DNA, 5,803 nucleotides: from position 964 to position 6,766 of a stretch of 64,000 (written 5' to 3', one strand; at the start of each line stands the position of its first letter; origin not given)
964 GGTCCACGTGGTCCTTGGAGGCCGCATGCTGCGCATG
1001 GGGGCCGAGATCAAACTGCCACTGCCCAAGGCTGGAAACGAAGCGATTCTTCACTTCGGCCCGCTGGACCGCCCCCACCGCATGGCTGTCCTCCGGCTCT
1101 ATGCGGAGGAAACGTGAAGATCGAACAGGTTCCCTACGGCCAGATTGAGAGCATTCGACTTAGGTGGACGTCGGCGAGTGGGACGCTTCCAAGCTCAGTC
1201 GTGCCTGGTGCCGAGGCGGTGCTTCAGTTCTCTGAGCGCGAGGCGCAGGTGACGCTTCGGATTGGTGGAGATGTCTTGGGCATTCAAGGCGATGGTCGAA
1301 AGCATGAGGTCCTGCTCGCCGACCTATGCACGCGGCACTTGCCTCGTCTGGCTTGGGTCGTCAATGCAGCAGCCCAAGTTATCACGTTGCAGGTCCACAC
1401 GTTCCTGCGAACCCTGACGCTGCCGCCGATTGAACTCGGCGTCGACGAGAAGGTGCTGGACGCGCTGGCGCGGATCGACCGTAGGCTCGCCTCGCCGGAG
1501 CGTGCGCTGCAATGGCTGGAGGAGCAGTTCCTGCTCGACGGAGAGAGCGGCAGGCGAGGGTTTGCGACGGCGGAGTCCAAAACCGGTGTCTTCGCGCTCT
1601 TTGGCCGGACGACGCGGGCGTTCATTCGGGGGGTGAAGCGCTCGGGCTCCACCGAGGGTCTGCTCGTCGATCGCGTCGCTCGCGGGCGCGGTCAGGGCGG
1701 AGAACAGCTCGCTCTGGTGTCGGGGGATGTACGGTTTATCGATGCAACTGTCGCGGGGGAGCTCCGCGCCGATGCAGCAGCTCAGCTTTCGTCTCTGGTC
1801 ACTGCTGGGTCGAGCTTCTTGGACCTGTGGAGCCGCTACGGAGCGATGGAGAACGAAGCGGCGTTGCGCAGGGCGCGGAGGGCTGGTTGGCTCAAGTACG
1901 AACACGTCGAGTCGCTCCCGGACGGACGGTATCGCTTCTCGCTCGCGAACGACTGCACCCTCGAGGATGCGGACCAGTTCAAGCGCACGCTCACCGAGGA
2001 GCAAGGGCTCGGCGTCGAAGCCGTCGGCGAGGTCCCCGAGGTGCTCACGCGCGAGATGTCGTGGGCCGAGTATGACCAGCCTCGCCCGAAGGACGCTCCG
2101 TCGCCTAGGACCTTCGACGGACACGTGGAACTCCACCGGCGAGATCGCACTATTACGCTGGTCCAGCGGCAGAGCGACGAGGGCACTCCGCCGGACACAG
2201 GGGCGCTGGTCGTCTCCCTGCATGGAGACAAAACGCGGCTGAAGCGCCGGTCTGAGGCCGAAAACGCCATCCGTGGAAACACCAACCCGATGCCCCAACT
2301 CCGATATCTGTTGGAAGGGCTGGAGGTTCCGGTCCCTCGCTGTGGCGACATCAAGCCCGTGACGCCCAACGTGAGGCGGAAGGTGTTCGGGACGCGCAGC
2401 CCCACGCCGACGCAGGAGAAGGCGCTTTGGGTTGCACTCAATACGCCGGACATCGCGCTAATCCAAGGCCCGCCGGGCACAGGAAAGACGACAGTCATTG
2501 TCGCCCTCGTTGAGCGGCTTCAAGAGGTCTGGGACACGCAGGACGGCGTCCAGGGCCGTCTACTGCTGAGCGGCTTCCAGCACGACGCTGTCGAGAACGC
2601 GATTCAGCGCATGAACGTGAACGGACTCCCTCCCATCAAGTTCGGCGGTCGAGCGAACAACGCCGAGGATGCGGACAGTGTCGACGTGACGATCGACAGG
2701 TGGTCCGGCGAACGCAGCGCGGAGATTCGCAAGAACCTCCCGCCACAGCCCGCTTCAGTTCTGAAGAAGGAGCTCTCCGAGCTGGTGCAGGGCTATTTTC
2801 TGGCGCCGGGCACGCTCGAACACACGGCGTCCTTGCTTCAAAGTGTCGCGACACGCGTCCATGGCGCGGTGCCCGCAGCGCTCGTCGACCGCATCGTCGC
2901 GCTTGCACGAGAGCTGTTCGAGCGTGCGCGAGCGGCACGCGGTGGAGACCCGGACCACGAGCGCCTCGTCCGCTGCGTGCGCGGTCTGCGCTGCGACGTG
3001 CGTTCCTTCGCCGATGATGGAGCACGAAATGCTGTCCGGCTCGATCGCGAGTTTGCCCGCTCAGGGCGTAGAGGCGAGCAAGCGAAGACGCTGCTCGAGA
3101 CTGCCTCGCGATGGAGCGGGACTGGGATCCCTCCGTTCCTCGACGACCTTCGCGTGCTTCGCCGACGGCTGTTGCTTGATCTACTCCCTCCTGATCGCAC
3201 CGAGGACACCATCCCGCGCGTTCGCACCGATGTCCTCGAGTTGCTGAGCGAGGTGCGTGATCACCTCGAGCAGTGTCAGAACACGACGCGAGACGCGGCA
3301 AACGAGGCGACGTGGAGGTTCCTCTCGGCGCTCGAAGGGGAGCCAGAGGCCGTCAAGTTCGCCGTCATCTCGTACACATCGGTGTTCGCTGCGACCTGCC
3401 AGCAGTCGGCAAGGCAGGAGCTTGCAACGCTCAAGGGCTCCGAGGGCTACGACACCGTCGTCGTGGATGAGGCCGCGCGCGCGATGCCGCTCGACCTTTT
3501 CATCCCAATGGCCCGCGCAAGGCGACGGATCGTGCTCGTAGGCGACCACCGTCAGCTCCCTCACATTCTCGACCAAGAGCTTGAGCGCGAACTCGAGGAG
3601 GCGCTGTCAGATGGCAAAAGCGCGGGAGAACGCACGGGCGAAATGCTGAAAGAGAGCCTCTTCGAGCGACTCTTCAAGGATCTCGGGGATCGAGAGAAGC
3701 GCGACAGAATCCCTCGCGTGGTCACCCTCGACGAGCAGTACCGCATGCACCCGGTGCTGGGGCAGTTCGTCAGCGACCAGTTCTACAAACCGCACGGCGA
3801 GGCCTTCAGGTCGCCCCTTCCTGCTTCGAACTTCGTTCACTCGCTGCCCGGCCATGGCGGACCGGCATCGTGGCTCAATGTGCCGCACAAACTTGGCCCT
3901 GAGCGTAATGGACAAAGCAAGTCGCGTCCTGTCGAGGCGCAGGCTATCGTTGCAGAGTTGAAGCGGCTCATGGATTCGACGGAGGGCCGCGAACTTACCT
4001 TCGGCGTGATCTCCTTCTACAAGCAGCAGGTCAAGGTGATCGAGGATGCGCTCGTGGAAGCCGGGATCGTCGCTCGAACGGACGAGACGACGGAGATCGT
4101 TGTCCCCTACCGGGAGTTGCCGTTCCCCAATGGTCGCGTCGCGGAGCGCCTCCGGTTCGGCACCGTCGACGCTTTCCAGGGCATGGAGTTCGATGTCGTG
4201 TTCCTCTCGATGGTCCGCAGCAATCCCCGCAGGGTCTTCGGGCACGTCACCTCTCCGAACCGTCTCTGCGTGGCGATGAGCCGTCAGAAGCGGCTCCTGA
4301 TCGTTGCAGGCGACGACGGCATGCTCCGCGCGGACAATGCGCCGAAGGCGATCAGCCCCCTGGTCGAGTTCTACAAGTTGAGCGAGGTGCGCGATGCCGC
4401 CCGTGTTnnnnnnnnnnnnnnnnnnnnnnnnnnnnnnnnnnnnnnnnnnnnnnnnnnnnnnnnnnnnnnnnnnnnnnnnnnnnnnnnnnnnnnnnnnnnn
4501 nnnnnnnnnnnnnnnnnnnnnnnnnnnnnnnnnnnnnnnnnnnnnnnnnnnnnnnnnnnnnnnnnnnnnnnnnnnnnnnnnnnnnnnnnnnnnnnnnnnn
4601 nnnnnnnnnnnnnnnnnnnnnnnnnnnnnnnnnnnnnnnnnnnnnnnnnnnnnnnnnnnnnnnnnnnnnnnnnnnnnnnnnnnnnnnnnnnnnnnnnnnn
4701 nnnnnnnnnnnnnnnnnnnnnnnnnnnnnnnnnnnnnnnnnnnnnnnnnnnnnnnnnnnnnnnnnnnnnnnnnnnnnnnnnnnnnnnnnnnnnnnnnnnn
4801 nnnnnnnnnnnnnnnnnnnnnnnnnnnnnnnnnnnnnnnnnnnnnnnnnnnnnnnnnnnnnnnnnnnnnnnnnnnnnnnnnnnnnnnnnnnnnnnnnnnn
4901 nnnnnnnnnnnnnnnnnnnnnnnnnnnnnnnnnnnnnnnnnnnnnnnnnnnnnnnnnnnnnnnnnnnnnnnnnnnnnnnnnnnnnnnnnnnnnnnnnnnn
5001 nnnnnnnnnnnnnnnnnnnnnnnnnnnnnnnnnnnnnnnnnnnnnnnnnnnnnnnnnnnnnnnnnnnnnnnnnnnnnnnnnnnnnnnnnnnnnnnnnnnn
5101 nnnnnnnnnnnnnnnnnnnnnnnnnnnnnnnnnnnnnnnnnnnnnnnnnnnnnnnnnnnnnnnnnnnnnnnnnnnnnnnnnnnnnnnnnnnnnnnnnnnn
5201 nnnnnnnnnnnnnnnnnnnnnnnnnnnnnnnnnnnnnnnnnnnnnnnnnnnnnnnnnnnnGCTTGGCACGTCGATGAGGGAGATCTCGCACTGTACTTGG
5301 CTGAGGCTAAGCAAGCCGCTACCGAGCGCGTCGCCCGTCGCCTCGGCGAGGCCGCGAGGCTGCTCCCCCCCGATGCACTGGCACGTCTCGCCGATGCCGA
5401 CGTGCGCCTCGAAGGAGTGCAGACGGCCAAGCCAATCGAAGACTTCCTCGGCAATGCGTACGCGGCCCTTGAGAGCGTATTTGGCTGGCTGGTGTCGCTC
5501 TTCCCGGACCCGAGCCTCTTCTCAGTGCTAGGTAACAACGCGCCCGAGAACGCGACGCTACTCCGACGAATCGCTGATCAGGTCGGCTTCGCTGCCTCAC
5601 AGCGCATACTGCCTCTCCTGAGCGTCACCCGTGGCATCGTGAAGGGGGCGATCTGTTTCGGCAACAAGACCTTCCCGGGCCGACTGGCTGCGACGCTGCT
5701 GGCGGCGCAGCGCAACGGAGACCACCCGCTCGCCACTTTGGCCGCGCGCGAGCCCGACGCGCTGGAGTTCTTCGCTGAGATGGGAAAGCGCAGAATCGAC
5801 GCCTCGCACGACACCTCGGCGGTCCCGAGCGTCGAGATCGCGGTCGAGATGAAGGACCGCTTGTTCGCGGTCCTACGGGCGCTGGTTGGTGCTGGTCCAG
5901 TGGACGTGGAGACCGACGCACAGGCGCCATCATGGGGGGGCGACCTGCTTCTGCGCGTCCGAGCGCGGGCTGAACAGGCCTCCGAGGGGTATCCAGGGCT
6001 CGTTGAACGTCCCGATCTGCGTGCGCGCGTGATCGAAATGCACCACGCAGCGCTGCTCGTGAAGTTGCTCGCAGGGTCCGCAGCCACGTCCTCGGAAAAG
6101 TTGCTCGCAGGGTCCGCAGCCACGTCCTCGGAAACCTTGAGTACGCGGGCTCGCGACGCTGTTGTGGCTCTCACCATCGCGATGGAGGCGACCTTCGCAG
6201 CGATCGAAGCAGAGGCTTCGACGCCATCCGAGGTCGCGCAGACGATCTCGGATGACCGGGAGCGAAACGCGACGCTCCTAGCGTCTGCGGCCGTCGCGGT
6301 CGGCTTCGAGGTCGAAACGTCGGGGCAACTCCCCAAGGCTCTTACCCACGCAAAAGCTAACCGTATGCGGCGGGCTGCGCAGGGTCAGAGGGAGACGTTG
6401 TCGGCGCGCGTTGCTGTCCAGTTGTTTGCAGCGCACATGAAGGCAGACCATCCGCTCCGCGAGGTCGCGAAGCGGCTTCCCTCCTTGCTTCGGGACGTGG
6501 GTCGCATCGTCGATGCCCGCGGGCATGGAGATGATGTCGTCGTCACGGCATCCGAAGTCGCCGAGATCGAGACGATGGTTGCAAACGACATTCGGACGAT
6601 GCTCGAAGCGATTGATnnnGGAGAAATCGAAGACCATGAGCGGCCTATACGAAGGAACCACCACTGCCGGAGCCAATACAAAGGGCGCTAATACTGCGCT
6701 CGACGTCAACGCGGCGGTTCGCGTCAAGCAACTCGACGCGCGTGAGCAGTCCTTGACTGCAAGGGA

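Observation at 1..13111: Five-gene coupled operon: kinase / Upf1-like helicase / tandem-HEPN-like protein / coiled-coil-McrB GTPase / giant McrC-N-Hsp70-CSD fusion, a candidate McrBC-derived RNA-targeting immunity system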

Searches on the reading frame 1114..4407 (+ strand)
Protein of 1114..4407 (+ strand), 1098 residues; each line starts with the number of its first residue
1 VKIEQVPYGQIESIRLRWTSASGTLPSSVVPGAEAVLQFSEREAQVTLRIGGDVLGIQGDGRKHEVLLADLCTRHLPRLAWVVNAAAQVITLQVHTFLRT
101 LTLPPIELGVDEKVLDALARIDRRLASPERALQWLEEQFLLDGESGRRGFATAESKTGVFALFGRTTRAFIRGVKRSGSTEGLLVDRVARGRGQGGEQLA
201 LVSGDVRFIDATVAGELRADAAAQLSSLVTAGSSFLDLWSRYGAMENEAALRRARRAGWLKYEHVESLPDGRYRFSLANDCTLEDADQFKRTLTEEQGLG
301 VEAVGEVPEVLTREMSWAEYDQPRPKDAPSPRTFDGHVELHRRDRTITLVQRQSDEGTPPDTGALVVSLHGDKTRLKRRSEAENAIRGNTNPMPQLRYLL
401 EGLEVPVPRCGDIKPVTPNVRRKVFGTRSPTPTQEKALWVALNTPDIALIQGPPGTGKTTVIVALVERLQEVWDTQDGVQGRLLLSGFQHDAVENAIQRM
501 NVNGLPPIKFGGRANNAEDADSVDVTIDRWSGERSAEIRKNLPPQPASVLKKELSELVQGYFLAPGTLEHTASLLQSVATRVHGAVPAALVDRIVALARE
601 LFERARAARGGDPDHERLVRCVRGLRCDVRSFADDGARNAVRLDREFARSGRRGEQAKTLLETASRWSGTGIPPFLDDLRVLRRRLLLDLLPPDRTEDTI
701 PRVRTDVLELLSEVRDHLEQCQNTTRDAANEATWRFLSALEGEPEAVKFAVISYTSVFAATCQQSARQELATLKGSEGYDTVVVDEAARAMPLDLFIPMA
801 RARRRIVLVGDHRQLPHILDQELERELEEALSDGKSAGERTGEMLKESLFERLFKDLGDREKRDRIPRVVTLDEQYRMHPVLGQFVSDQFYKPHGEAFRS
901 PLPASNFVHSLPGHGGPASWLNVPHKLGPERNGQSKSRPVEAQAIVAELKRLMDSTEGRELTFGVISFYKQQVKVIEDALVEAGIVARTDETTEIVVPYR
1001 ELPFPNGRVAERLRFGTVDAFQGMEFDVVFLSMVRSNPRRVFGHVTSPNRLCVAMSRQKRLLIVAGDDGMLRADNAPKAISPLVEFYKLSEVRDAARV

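Call 9: search_protein_families(library=pfam, proteins=[window:1114-4407:+], max_evalue=0.1)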
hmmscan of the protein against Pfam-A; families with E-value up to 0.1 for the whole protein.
window:1114-4407:+ (1098 aa): 19 families
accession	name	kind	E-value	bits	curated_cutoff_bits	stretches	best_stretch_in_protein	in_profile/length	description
PF13087.12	AAA_12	-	2.5e-36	125.5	27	1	845-1067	1-193/195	AAA domain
PF13086.12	AAA_11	-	1.2e-30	107.6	27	1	433-816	5-251/257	AAA domain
PF13604.12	AAA_30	-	7e-10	39.4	27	2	432-470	4-43/191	AAA domain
PF13245.12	AAA_19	-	4.6e-08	33.8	25.1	1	435-481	2-42/134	AAA domain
PF01443.25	Viral_helicase1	-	1.7e-07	31.7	21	0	1014-1063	178-225/228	Viral superfamily 1 RNA helicase core domain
PF13538.12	UvrD_C_2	-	0.00023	21.4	27.4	1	1016-1064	5-51/52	UvrD-like helicase C-terminal domain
PF13401.12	AAA_22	-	0.00048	20.9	27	1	445-480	5-33/130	AAA domain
PF09848.15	SLFN-g3_helicase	-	0.00088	19.1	24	1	447-472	3-26/354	Schlafen group 3, DNA/RNA helicase domain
PF04851.21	ResIII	-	0.0025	18.2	22.5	0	434-471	8-49/164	Type III restriction enzyme, res subunit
PF13238.12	AAA_18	-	0.0045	17.9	29.4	1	449-477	2-25/128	AAA domain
PF00004.35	AAA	-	0.0057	17.6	21.2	1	449-469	2-22/131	ATPase family associated with various cellular activities (AAA)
PF24883.2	NPHP3_N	-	0.014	16.1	24.8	1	439-471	15-48/164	Nephrocystin 3, N-terminal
PF00580.27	UvrD-helicase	-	0.014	15.5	23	0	446-499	14-64/271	UvrD/REP helicase N-terminal domain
PF20720.3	nSTAND3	-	0.026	14.7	27.2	1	441-469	13-41/155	Novel STAND NTPase 3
PF13481.12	AAA_25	-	0.039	14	27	0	444-466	32-54/195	AAA domain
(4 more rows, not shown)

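Call 10: search_protein_families(library=padloc, proteins=[window:1114-4407:+], max_evalue=0.1)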
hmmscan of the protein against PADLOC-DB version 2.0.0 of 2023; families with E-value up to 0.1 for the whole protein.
window:1114-4407:+ (1098 aa): 22 families
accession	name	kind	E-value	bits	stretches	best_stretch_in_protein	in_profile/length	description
PDLC03920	MkoA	-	1.3e-89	299.9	1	109-1078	298-1085/1112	-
PDLC03921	MkoA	-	7.6e-67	224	2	778-1089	1296-1588/1607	-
PDLC03924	MkoC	-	3.4e-21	73.1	2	768-1076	660-952/1136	-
PDLC05009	PDC-S37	-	2.5e-10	36.8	1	778-816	937-974/1550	-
PDLC04140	mad8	-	4.1e-09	34.4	1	424-794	5-207/314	mads_8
PDLC05065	PDC-S68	-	1.8e-07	27.3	2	767-818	692-745/1221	-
PDLC05066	PDC-S68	-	7.4e-06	22.2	1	444-472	592-620/1202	-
PDLC04173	GajB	-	0.00013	19.1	1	730-815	379-467/471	-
PDLC02372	Nhi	-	0.00057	16.6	0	776-833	261-316/470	-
PDLC01767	Cas3e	-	0.0012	15.4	1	421-473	180-229/680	-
PDLC00136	GajB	-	0.0045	13.9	0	442-499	14-66/570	UrvD helicase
PDLC00112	GajB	-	0.0045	13.6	1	443-505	16-74/581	UrvD helicase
PDLC01734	typeIV_RecD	-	0.0062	12.8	1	444-472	353-381/763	RecD_0_IVD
PDLC05035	PDC-S53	-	0.0096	12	0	434-465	499-530/900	-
PDLC04476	PDC-M16A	-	0.012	12.1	1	442-471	22-51/691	-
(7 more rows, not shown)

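Call 11: search_protein_families(library=ncbifam, proteins=[window:1114-4407:+], max_evalue=0.1)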
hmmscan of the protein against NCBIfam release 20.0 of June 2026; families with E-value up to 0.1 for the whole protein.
window:1114-4407:+ (1098 aa): 11 families
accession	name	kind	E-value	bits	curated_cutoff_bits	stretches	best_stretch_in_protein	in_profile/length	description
TIGR00376.1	TIGR00376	hypoth_equivalog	2.8e-43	148.3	348.9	3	750-982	341-551/639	IGHMBP2 family helicase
NF040671.1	PLuB_AAA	exception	7.3e-33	113.1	999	2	756-1074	936-1238/1256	PLuB system helicase-like protein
NF058533.1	antiphage_ProA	equivalog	1.4e-11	42.6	1500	2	933-983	1428-1478/1903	anti-phage protein ProA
TIGR01447.1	recD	equivalog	1.6e-08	33.6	310.15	2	429-475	148-193/597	exodeoxyribonuclease V subunit alpha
TIGR01448.2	helicase_RecD2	equivalog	4.3e-07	28.4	500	1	432-471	319-357/713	SF1B family DNA helicase RecD2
NF042953.1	Hhe_antiphage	equivalog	1.5e-05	22.6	2000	1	775-816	1278-1318/1797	DUF4011 domain-containing anti-phage protein Hhe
TIGR02928.1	TIGR02928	subfamily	0.0025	16.8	181.3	1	443-477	38-72/366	orc1/cdc6 family replication initiation protein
TIGR02768.1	TraA_Ti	equivalog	0.025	12.9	590.45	0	780-818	448-489/751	Ti-type conjugative transfer relaxase TraA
NF008127.0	PRK10875.1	equivalog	0.053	12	671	1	431-473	158-199/619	exodeoxyribonuclease V subunit alpha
NF010248.0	PRK13695.1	equivalog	0.075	12.7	156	0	449-472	7-30/180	NTPase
NF001626.0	PRK00411.1-5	equivalog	0.098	11.4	417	0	445-472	55-82/374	ORC1-type DNA replication protein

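Call 29: search_solved_structures(query=window:1114-4407:+, max_evalue=0.001)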
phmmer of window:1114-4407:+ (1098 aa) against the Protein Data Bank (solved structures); distinct sequences matched with E-value up to 0.001: 24.
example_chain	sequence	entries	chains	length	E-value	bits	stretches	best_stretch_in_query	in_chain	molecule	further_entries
4b3g_A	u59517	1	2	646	4.6e-23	84.3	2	704-1094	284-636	DNA-BINDING PROTEIN SMUBP-2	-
4b3f_X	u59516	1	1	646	5e-23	84.2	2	704-1094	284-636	DNA-BINDING PROTEIN SMUBP-2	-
8rd3_A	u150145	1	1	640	4.2e-19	71.2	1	753-1071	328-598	ATP-dependent helicase NAM7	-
2xzl_A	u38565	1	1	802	1.1e-18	69.8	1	755-1071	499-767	ATP-DEPENDENT HELICASE NAM7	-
9qdq_A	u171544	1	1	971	2.4e-18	68.7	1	753-1071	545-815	ATP-dependent helicase NAM7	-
8ftm_A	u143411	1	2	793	2.4e-18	68.7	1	746-1070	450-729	5'-3' RNA helicase-like protein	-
8fth_A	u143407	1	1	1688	2.5e-17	65.3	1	747-1070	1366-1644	5'-3' RNA helicase-like protein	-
8ftk_A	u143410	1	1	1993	5.2e-17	64.3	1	747-1070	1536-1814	5'-3' RNA helicase-like protein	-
2xzo_A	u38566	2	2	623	8.8e-16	60.2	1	1006-1071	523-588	REGULATOR OF NONSENSE TRANSCRIPTS 1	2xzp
2gjk_A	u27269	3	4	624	8.9e-16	60.2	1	1006-1071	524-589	Regulator of nonsense transcripts 1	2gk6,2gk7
6ej5_A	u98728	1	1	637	9.8e-16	60.1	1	1006-1071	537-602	Regulator of nonsense transcripts 1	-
9qwn_A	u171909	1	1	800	2.8e-15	58.5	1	1006-1071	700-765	Isoform 2 of Regulator of nonsense transcripts 1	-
2wjv_A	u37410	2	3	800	2.8e-15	58.5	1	1006-1071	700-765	REGULATOR OF NONSENSE TRANSCRIPTS 1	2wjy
5mzn_A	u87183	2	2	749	5.2e-15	57.7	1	751-1069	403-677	Helicase SEN1,Helicase SEN1 | Helicase SEN1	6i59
8ram_O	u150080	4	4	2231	2.2e-13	52.3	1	747-1068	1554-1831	Helicase SEN1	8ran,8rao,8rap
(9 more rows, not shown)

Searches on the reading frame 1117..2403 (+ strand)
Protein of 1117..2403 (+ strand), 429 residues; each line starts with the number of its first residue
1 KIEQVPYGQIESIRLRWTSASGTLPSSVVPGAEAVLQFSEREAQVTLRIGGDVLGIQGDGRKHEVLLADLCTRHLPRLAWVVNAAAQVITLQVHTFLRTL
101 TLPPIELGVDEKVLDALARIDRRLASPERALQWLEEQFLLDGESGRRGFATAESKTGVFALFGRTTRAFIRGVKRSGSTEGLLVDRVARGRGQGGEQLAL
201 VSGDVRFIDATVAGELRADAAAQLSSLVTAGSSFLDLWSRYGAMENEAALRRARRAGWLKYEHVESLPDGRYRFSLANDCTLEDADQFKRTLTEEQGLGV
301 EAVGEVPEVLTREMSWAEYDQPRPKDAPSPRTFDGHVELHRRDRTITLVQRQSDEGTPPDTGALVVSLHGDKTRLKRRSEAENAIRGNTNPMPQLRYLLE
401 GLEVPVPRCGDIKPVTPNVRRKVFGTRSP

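Call 91: search_solved_structures(query=window:1117-2403:+, max_evalue=10)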
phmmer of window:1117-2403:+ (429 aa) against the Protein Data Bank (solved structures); distinct sequences matched with E-value up to 10: 2.
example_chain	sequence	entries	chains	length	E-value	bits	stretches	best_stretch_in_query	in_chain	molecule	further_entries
3qra_A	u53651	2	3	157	0.98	11.7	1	187-280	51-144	Attachment invasion locus protein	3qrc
2n2l_A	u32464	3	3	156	1.1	11.6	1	188-280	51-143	Outer membrane protein X | Adhesion invasion locus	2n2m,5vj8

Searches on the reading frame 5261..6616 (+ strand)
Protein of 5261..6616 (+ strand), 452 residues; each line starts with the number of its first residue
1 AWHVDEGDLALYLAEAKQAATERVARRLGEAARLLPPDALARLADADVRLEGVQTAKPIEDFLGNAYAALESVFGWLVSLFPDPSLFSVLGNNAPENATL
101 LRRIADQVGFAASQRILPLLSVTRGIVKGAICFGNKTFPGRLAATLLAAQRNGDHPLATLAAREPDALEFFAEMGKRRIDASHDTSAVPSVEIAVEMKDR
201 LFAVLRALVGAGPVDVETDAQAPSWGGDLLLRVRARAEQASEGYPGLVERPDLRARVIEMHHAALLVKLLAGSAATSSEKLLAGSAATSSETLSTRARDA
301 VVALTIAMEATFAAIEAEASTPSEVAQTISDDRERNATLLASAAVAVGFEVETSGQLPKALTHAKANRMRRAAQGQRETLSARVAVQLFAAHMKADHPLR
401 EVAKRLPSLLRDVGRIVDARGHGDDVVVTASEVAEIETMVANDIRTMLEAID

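Call 77: search_protein_representatives(alignment_id=A5)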
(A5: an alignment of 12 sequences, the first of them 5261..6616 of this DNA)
Query: 12 sequences, 444 profile positions. Proteins with E-value up to 0.001 (for the whole library): 584; up to 1e-10: 291; up to 1e-30: 53. The best 150 are listed.
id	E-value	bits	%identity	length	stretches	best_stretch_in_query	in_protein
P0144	5.0e-190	648.4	-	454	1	1-444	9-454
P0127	5.1e-180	615.4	-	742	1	1-444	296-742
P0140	1.3e-163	561.3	-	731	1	1-443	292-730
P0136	8.5e-163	558.6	-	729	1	1-443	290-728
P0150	1.9e-162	557.5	-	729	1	1-443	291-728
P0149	3.1e-147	507.3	-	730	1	1-444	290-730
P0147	4.4e-147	506.8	-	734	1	1-444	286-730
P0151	6.8e-129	446.9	-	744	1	1-444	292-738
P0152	3.9e-120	418.0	-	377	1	92-444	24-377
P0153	3.7e-104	365.4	-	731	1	1-444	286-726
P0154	5.7e-104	364.7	-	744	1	1-443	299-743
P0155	6.7e-94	331.6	-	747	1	1-439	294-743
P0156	1.7e-88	313.7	-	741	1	1-440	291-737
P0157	9.2e-88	311.3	-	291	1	157-443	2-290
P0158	6.3e-77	275.6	-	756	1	1-441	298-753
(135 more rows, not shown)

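Call 81: search_protein_families(library=pfam, alignment_id=A6, max_evalue=0.01)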
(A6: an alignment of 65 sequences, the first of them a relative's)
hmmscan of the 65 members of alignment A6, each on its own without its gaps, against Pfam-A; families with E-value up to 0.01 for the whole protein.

A. member 1, P0230 (723 aa): 0 families

B. families by the number of members that match (of 65 scanned): 10 families
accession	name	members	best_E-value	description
PF24409.1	wHTH-PRTase_assc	29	1.1e-08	wHTH-PRTase associated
PF18737.6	HEPN_MAE_28990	3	0.00085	MAE_28990/MAE_18760-like HEPN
PF16889.11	Hepar_II_III_N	1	0.0016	Heparinase II/III N-terminus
PF01155.25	HypA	1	0.0016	Hydrogenase/urease nickel incorporation, metallochaperone, hypA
PF05135.19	Phage_connect_1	1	0.0019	Phage gp6-like head-tail connector protein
PF02002.24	TFIIE_alpha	1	0.0023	TFIIE alpha subunit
PF23247.1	LRR_RPS2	1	0.0027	Plant disease resistance protein RPS2-like, leucine-rich repeats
PF21349.2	RUBY_RBDX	1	0.0028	Rubrerythrin, rubredoxin-like domain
PF07544.18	Med9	1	0.007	RNA polymerase II transcription mediator complex subunit 9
PF14032.12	PknH_C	1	0.0088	PknH-like extracellular domain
